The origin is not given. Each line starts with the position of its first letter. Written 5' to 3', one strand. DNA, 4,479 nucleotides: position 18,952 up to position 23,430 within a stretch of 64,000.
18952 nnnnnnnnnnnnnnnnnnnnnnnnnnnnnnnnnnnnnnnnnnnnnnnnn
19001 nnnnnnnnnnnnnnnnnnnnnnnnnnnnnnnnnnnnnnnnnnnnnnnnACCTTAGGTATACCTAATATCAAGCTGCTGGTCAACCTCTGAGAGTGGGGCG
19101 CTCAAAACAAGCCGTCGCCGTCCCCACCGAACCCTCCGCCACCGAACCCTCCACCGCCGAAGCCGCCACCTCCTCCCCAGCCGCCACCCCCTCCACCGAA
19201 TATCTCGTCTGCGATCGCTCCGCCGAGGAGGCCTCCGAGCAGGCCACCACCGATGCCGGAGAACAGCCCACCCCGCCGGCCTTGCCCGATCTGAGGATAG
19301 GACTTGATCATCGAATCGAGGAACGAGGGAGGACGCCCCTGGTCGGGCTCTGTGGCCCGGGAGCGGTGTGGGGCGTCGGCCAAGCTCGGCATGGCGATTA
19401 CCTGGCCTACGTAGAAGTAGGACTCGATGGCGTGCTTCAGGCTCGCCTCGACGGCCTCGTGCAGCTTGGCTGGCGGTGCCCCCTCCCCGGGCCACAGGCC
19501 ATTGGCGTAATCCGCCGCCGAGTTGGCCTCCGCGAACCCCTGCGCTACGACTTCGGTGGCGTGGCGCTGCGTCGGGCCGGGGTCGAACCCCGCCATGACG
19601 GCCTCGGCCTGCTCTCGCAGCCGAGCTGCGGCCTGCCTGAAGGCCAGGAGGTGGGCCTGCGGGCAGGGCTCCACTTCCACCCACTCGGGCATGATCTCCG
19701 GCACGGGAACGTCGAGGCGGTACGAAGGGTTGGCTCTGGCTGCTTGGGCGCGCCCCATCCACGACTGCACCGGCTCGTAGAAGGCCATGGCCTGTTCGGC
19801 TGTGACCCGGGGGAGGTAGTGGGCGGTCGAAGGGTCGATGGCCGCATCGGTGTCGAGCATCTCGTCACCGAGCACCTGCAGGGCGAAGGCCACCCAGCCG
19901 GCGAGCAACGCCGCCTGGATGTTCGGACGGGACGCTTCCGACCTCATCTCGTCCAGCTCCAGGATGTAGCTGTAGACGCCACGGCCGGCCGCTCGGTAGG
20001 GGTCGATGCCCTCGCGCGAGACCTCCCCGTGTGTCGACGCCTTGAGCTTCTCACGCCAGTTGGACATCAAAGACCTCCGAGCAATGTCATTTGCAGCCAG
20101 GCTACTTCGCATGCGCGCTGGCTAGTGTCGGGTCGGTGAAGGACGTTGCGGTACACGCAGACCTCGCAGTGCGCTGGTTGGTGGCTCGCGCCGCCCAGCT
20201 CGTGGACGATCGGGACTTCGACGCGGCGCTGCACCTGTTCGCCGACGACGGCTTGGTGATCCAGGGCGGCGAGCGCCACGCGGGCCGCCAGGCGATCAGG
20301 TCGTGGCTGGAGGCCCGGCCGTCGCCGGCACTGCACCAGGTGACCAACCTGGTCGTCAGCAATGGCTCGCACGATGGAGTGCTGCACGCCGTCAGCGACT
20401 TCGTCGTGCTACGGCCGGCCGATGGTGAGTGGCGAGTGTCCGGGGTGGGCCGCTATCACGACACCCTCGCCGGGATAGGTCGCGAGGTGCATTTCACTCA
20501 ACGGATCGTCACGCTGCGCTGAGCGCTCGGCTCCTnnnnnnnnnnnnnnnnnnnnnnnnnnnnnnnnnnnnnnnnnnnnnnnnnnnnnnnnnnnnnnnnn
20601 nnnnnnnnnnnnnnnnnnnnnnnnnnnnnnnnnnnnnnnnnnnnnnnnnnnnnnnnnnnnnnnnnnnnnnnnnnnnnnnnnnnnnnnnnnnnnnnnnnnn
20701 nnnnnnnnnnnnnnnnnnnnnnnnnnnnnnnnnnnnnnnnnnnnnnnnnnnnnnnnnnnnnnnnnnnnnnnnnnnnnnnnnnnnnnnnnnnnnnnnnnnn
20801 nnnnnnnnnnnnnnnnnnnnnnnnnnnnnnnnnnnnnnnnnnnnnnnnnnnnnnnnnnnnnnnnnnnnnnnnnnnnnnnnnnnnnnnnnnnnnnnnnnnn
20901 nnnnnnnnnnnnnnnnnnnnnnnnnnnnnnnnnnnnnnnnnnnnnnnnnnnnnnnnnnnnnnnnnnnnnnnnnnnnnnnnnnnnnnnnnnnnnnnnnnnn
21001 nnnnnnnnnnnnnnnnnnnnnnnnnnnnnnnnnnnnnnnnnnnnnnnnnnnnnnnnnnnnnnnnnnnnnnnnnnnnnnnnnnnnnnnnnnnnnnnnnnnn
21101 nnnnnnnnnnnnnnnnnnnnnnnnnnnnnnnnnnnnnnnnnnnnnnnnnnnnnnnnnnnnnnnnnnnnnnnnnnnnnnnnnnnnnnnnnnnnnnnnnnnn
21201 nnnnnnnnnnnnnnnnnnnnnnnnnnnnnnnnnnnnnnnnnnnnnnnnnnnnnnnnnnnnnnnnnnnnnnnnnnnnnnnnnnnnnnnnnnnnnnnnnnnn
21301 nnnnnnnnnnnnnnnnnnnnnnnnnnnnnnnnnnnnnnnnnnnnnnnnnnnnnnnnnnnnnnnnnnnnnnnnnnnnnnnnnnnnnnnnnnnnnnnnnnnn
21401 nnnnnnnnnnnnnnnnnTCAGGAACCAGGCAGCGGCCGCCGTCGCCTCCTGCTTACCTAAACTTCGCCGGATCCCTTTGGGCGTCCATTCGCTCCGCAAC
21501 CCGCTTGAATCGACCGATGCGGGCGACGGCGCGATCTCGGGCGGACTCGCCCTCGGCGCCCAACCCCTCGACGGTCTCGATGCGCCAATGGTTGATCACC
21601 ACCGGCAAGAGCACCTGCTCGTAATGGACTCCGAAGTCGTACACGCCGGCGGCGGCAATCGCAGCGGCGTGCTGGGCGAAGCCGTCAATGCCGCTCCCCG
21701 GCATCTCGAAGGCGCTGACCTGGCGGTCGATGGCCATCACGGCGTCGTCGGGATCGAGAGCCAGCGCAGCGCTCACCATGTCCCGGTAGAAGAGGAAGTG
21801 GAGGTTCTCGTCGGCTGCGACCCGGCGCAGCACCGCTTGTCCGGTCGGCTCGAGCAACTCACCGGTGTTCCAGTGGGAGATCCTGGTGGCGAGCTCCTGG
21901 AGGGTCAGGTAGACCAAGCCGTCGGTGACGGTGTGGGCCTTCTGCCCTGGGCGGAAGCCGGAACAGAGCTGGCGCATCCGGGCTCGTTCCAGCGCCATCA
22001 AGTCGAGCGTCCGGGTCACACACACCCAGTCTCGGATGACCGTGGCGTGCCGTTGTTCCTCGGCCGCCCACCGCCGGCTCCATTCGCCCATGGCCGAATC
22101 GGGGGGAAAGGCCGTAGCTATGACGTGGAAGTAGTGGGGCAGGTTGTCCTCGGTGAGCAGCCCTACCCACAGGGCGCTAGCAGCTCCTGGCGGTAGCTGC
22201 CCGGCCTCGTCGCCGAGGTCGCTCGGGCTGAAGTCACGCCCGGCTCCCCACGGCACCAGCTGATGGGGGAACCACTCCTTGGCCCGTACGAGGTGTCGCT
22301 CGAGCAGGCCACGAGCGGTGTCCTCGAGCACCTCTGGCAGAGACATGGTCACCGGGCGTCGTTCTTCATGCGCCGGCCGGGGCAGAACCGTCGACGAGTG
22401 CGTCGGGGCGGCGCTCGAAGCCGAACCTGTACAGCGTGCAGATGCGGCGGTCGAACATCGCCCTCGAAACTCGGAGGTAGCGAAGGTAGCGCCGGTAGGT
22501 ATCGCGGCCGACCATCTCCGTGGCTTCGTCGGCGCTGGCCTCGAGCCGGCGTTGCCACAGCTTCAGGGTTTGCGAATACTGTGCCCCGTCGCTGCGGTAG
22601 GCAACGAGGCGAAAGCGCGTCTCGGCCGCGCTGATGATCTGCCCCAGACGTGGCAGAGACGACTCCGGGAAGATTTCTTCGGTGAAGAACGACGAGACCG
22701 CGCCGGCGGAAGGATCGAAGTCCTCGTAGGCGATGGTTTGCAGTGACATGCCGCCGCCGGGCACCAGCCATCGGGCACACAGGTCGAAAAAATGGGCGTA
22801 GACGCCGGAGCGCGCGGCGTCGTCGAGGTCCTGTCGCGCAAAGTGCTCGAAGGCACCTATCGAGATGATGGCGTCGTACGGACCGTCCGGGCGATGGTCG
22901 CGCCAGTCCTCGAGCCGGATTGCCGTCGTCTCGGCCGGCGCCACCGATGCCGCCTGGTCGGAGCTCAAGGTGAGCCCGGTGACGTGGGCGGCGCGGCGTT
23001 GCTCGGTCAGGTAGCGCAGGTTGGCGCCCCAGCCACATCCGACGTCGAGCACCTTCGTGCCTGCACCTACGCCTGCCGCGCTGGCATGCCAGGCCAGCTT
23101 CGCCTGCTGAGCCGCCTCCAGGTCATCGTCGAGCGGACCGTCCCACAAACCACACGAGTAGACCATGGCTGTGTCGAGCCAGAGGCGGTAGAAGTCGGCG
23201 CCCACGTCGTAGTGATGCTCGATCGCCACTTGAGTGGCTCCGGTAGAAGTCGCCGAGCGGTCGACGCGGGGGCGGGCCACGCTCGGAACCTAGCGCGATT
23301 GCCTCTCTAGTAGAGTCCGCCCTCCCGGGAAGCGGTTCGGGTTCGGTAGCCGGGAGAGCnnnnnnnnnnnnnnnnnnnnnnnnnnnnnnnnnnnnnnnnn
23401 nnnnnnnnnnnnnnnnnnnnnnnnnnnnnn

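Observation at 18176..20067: FTR1 iron permease paired with a novel Gly-rich-tailed protein and an iron-box-like perfect palindrome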

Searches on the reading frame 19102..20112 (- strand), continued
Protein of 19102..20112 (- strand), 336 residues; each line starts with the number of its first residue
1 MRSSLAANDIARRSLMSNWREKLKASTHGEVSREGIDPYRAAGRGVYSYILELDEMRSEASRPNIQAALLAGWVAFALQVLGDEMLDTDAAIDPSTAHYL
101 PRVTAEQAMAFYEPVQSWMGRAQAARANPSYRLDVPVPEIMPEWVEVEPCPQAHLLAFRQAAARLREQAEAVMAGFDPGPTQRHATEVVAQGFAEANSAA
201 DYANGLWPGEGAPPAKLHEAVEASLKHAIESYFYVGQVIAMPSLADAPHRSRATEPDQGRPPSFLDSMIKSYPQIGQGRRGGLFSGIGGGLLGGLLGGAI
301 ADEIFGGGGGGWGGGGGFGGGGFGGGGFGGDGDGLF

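Call 59: search_protein_families(library=pfam, proteins=[L004:5532-5933:-, L004:2963-5515:-, L003:7037-7456:+, L003:7464-9104:+, L003:9206-10738:+, L003:10851-12140:+, L013:7385-9151:+, L013:9162-10460:+, L016:1467-3002:+, L016:7324-8949:+], max_evalue=0.00001)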
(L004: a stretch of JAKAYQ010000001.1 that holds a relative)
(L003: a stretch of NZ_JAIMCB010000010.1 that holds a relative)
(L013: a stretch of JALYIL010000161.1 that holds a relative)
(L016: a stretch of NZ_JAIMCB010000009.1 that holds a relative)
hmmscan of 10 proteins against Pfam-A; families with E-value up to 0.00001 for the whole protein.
L004:5532-5933:- (133 aa): 1 family
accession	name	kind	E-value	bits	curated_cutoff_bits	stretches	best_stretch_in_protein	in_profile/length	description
PF02583.22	Trns_repr_metal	-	1.1e-29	103.1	22.8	1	49-127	3-76/78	Metal-sensitive transcriptional repressor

L004:2963-5515:- (850 aa): 4 families
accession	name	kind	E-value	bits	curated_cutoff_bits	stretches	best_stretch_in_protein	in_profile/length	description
PF00122.25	E1-E2_ATPase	-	7.8e-53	179.1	28.1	1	330-497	13-180/181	E1-E2 ATPase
PF00403.32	HMA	-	2e-34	118.2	24.8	2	17-75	2-61/62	Heavy-metal-associated domain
PF00702.32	Hydrolase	-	1.2e-30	107.8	26.4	1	516-735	3-191/191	haloacid dehalogenase-like hydrolase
PF08282.18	Hydrolase_3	-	6.3e-06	26.5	20.9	0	706-767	194-255/255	haloacid dehalogenase-like hydrolase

L003:7037-7456:+ (139 aa): 3 families
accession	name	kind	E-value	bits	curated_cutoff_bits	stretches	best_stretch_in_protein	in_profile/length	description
PF01022.26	HTH_5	-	1.2e-16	60.7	22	1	43-87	2-46/47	Bacterial regulatory protein, arsR family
PF12840.13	HTH_20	-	7.1e-10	39.1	27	1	40-87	1-49/51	Helix-turn-helix domain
PF25213.1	HVO_A0261_N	-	1.9e-06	28.1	35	1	35-98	3-62/86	HVO_A0261 N-terminal domain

L003:7464-9104:+ (546 aa): 1 family
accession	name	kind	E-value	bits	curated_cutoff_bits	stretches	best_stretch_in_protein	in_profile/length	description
PF01566.24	Nramp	-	1.1e-63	215.9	29.8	1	78-428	1-356/357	Natural resistance-associated macrophage protein-like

L003:9206-10738:+ (510 aa): 1 family
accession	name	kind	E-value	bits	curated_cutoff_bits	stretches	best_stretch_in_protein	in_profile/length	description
PF03816.19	LytR_cpsA_psr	-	7.2e-28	98.1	24.6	1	107-234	2-126/150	LytR_cpsA_psr family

L003:10851-12140:+ (429 aa): 2 families
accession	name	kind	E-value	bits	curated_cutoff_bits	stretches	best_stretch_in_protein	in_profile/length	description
PF03448.22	MgtE_N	-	2.2e-20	73.5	25.9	1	170-271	1-100/102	MgtE intracellular N domain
PF00571.33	CBS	-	6.6e-14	52.4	24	1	345-393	6-54/57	CBS domain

L013:7385-9151:+ (588 aa): 1 family
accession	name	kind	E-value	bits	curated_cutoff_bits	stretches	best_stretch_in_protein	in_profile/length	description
PF01566.24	Nramp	-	1.2e-78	265.1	29.8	1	111-466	2-357/357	Natural resistance-associated macrophage protein-like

L013:9162-10460:+ (432 aa): 2 families
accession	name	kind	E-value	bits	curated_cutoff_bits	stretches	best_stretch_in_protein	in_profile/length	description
PF03448.22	MgtE_N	-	4e-21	75.9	25.9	1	188-289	2-101/102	MgtE intracellular N domain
PF00571.33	CBS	-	1e-12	48.6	24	1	359-410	3-54/57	CBS domain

L016:1467-3002:+ (511 aa): 3 families
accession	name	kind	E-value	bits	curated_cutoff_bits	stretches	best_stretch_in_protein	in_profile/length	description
PF07731.20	Cu-oxidase_2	-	2.1e-37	128.4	20.4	2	422-509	30-133/137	Multicopper oxidase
PF07732.21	Cu-oxidase_3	-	3.5e-37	127.5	21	1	70-174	10-118/119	Multicopper oxidase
PF00394.28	Cu-oxidase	-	2.1e-22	80.3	21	1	262-363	38-155/157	Multicopper oxidase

L016:7324-8949:+ (541 aa): 4 families
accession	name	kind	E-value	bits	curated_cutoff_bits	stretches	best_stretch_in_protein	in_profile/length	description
PF01476.26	LysM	-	1.9e-46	156.2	20.9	3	286-328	1-42/43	LysM domain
PF00877.26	NLPC_P60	-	1.2e-23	83.5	23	1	439-529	1-92/105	NlpC/P60 family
PF23473.1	LysM3_LYK4_5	-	2.8e-12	46.9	29.3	0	285-316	4-35/48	LYK4/5 LysM3 domain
PF23577.1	LysM_RLK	-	3.8e-07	30.5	27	0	286-304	3-21/44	LysM domain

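Call 60: predict_structure(alignment_id=A3)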
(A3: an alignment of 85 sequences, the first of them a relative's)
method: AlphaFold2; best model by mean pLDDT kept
length: 397 residues; sequences in the alignment: 85
mean_pLDDT: 92.3   pTM: 0.90
mean pLDDT of the five models: 92.3, 92.0, 91.7, 90.6, 90.5
residues with pLDDT >= 90: 329; 70-90: 45; 50-70: 20; < 50: 3
segments of 3 or more residues with pLDDT < 50: 1-3
pLDDT, mean of each block of 10 residues (from residue 1): 59 72 94 94 88 92 96 98 97 93 95 96 96 96 91 98 95 88 96 98 95 97 98 96 92 72 83 97 96 95 95 97 93 95 97 96 94 95 91 81
secondary structure, 60 per line:
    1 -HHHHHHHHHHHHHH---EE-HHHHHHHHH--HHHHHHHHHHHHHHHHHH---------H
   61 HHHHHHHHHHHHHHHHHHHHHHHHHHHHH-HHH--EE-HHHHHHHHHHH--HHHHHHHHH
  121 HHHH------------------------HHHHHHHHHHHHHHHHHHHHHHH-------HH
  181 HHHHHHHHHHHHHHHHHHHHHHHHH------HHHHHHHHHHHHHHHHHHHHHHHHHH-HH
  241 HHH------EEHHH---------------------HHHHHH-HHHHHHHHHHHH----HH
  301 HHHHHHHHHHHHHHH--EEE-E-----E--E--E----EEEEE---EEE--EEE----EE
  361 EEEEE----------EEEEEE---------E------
elements in order: H2-15 H22-30 H33-50 H60-89 H99-109 H112-124 H149-171 H179-205 H212-237 H239-243 H276-281 H283-294 H299-315 E318-320 E339-343 E347-349 E352-354 E359-365 E376-381

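Call 68: find_encoding_contigs(protein=P0003, flank=3000, max_places=2)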
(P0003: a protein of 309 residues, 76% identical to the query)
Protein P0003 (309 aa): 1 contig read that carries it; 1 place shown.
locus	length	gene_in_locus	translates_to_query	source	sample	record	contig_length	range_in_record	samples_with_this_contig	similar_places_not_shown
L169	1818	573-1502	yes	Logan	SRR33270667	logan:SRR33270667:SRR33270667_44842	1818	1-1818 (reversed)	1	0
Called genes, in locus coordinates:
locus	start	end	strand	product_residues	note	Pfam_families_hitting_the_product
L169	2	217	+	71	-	?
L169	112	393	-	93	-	PF02583:Trns_repr_metal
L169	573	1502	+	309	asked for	-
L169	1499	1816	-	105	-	?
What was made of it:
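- A CsoR-family repressor lies divergently upstream in L004 and L169 (calls 59, 68).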

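Call 69: find_encoding_contigs(protein=P0006, flank=3000, max_places=2)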
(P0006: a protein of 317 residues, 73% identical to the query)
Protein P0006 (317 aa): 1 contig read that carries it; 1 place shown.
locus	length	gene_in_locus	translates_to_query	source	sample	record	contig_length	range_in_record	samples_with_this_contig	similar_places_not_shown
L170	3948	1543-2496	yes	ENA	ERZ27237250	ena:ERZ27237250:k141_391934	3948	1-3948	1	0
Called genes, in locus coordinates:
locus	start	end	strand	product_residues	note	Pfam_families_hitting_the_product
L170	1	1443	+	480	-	?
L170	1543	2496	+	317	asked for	-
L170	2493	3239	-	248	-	PF04012:PspA_IM30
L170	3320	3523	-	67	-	-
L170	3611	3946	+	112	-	?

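Call 75: search_protein_families(library=padloc, proteins=[window:19102-20067:-, P0061], max_evalue=0.01)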
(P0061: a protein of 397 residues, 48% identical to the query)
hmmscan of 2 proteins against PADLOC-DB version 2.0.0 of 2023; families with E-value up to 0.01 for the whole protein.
window:19102-20067:- (321 aa): 0 families

P0061 (397 aa): 0 families

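Call 76: search_protein_families(library=phrogs, proteins=[window:19102-20067:-, P0061], max_evalue=0.01)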
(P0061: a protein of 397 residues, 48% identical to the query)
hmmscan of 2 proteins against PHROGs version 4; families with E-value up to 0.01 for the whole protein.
window:19102-20067:- (321 aa): 0 families

P0061 (397 aa): 0 families

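Call 77: list_cluster_members(proteins=[P0001, P0067])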
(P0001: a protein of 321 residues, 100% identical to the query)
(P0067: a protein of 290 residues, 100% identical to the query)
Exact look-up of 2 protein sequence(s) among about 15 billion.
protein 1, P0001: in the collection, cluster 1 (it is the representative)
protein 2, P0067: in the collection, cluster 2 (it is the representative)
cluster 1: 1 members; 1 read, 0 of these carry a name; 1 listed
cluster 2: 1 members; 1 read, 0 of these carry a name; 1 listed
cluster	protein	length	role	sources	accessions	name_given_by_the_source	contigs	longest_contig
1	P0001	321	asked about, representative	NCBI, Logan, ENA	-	-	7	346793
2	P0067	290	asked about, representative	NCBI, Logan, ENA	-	-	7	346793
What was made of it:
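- Tried and rejected: None could be recovered for the source genome (call 77).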

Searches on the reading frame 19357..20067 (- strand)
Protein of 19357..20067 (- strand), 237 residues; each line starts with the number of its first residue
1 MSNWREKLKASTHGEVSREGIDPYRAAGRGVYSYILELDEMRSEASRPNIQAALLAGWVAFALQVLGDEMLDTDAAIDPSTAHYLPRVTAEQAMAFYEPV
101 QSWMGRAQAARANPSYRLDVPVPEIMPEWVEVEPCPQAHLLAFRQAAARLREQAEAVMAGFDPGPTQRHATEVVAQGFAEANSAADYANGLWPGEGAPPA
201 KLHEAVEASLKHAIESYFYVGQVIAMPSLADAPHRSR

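Call 43: search_protein_representatives(protein=window:19357-20067:-)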
Query: 237 residues. Proteins with E-value up to 0.001 (for the whole library): 272; up to 1e-10: 188; up to 1e-30: 29. The best 150 are listed.
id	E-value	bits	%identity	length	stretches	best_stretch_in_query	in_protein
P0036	3.1e-107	373.9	72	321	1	1-237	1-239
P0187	1.7e-49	185.0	78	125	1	1-114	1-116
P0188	2.3e-49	184.6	58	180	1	56-201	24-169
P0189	1.9e-44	168.5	43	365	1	7-235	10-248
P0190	9.5e-42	159.7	60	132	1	1-136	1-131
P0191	9.2e-41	156.5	41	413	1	10-235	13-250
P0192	5.1e-40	154.0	42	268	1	7-230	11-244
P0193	2.7e-39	151.6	39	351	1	8-233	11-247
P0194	3.4e-39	151.3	47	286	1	48-232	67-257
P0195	6.6e-39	150.4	43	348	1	9-230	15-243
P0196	2.7e-38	148.4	39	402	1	7-234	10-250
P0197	7.8e-38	146.9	40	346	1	8-233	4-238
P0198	1.3e-37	146.1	42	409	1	7-231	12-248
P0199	3.5e-37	144.7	42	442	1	6-234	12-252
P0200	1.3e-36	142.9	42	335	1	7-232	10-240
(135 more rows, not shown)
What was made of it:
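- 19357..20067 (-): N-terminal helical-bundle domain (residues 1-237), shared with a ~400-aa family in Deinococcota, Armatimonadota, Chloroflexota and Actinomycetota. There are 272 cluster representatives at E<=1e-3 among 1.84 billion proteins (call 43).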

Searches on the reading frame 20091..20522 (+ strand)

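Call 3: search_protein_families(library=pfam, proteins=[window:20091-20522:+], max_evalue=0.1)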
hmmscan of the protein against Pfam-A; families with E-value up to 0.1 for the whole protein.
window:20091-20522:+ (143 aa): 5 families
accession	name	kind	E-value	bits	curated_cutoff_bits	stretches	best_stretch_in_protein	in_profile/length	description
PF13577.12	SnoaL_4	-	1.2e-11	45.1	24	1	22-126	4-113/126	SnoaL-like domain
PF00866.24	Ring_hydroxyl_B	-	1.7e-06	28.6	27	1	69-142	64-137/144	Ring hydroxylating beta subunit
PF12680.13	SnoaL_2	-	1.2e-05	26.3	27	1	32-122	2-92/102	SnoaL-like domain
PF13474.12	SnoaL_3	-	0.00025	21.8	22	1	28-90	2-69/121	SnoaL-like domain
PF14534.12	DUF4440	-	0.084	13.8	25.2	0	31-106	5-81/107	Domain of unknown function (DUF4440)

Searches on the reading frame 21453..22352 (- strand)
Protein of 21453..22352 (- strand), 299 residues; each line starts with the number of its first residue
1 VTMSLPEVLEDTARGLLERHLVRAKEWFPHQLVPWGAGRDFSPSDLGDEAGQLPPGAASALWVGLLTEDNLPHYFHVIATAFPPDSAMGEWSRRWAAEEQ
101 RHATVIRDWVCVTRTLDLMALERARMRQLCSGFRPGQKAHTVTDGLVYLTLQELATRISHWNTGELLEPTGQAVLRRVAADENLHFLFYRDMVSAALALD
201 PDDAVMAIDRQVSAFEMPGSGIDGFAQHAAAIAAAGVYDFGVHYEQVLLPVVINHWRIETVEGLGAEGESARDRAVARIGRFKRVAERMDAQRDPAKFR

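Call 81: search_protein_families(library=pfam, proteins=[window:21453-22352:-], max_evalue=0.001)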
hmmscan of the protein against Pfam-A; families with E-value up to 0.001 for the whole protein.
window:21453-22352:- (299 aa): 1 family
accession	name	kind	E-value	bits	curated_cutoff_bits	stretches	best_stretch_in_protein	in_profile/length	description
PF03405.20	FA_desaturase_2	-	3.3e-57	194.2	22.7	1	7-293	7-311/325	Fatty acid desaturase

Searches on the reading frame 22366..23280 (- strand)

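Call 81: search_protein_families(library=pfam, proteins=[window:22366-23280:-], max_evalue=0.001)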
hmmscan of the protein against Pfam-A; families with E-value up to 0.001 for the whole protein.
window:22366-23280:- (304 aa): 7 families
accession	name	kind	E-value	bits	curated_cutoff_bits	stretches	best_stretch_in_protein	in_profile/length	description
PF02353.26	CMAS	-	1.2e-58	199.1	27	1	17-285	7-272/273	Mycolic acid cyclopropane synthetase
PF13649.12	Methyltransf_25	-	1.5e-10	42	27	1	77-157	1-87/97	Methyltransferase domain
PF08241.18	Methyltransf_11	-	7.2e-09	36.6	21.2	1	78-176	1-91/95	Methyltransferase domain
PF08242.18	Methyltransf_12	-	8.5e-09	36.5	30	1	78-157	1-86/98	Methyltransferase domain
PF13489.12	Methyltransf_23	-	3.5e-08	33.8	27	1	73-187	22-123/164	Methyltransferase domain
PF01728.25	FtsJ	-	3.4e-05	24.3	24.1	1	61-200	8-157/181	FtsJ-like methyltransferase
PF07021.18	MetW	-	0.00067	19.8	21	0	71-110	11-49/193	Methionine biosynthesis protein MetW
